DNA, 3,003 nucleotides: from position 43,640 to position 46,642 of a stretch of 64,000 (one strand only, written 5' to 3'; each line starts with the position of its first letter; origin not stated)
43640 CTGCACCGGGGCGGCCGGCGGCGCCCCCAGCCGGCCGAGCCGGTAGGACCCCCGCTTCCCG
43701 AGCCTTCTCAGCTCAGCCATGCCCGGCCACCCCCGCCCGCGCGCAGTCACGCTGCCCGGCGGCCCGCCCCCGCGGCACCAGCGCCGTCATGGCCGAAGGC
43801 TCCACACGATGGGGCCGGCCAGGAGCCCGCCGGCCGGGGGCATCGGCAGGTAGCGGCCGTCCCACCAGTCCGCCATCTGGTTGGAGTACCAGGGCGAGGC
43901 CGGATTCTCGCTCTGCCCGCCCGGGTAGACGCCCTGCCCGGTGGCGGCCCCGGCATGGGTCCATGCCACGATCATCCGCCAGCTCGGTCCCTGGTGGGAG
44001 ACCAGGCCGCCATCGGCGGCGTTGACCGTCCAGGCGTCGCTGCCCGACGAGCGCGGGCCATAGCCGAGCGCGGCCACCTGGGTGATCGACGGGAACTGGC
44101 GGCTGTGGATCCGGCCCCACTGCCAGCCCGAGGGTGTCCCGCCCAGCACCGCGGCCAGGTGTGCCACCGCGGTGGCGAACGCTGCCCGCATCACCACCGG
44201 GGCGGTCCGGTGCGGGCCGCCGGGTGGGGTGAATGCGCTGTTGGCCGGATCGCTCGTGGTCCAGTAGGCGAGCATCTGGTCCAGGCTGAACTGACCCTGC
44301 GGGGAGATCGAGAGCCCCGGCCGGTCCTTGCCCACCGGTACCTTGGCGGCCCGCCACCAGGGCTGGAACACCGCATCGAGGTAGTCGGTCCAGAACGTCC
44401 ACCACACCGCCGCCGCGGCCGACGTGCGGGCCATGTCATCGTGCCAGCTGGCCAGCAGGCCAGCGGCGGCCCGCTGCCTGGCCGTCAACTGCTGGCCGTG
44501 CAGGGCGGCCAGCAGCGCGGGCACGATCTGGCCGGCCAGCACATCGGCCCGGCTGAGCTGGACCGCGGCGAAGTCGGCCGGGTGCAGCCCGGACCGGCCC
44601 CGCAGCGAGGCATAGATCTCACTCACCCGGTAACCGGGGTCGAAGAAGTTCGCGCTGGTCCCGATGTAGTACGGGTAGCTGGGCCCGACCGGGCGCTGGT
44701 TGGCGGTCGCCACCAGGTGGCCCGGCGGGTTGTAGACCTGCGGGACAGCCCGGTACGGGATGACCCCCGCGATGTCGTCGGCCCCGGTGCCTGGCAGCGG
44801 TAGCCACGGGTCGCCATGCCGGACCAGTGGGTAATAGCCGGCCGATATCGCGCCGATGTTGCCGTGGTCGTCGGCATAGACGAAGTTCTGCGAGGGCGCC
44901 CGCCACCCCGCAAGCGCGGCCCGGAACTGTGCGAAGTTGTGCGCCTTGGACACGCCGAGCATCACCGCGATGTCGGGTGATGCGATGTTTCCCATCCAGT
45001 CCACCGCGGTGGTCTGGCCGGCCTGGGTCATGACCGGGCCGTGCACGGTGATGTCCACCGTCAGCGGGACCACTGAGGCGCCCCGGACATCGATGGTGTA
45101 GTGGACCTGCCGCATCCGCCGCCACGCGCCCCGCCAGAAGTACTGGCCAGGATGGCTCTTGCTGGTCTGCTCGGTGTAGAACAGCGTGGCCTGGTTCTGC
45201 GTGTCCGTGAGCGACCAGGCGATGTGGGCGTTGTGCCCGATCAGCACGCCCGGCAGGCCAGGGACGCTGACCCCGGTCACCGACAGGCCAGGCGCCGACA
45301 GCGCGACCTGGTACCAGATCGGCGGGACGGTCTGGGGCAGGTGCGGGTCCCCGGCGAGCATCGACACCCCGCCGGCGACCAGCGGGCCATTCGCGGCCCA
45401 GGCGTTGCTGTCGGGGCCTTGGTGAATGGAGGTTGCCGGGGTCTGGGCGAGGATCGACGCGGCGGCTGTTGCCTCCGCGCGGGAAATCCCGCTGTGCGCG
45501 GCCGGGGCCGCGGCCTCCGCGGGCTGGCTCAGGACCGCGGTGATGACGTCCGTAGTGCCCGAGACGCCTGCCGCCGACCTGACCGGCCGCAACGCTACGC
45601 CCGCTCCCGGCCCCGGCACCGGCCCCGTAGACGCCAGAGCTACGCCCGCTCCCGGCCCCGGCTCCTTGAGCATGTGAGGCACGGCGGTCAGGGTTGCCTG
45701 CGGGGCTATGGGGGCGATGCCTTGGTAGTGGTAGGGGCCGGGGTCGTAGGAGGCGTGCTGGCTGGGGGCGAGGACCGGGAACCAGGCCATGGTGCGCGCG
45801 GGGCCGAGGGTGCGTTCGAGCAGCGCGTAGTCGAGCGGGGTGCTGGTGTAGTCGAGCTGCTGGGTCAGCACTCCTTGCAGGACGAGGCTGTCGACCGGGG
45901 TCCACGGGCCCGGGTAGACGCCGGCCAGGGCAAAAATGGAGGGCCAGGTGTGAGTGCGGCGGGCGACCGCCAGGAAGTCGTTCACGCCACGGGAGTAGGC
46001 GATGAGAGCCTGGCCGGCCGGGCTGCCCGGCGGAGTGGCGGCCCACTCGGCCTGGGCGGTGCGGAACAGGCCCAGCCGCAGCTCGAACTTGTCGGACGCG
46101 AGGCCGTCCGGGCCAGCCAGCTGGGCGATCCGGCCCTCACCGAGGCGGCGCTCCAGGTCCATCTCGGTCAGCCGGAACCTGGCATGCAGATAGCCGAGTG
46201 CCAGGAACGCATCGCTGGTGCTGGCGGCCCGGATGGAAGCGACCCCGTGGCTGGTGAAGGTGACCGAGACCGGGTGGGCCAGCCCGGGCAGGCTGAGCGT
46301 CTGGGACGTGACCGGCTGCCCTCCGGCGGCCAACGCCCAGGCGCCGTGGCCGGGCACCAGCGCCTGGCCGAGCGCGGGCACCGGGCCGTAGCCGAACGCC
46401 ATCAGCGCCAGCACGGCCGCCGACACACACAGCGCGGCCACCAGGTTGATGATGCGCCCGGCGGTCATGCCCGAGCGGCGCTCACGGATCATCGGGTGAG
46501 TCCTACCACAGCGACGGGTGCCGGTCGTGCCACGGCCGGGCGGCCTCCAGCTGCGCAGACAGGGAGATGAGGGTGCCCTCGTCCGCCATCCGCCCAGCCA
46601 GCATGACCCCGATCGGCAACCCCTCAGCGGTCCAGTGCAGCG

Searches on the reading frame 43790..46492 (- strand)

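Call 38: search_protein_families(library=pfam, max_evalue=0.001, proteins=[window:43790-46492:-])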
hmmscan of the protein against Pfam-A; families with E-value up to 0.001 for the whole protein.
window:43790-46492:- (901 aa): 1 family
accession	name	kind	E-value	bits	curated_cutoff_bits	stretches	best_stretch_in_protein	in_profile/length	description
PF01804.23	Penicil_amidase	-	3.3e-170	568.9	21.3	1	74-885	1-667/675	Penicillin amidase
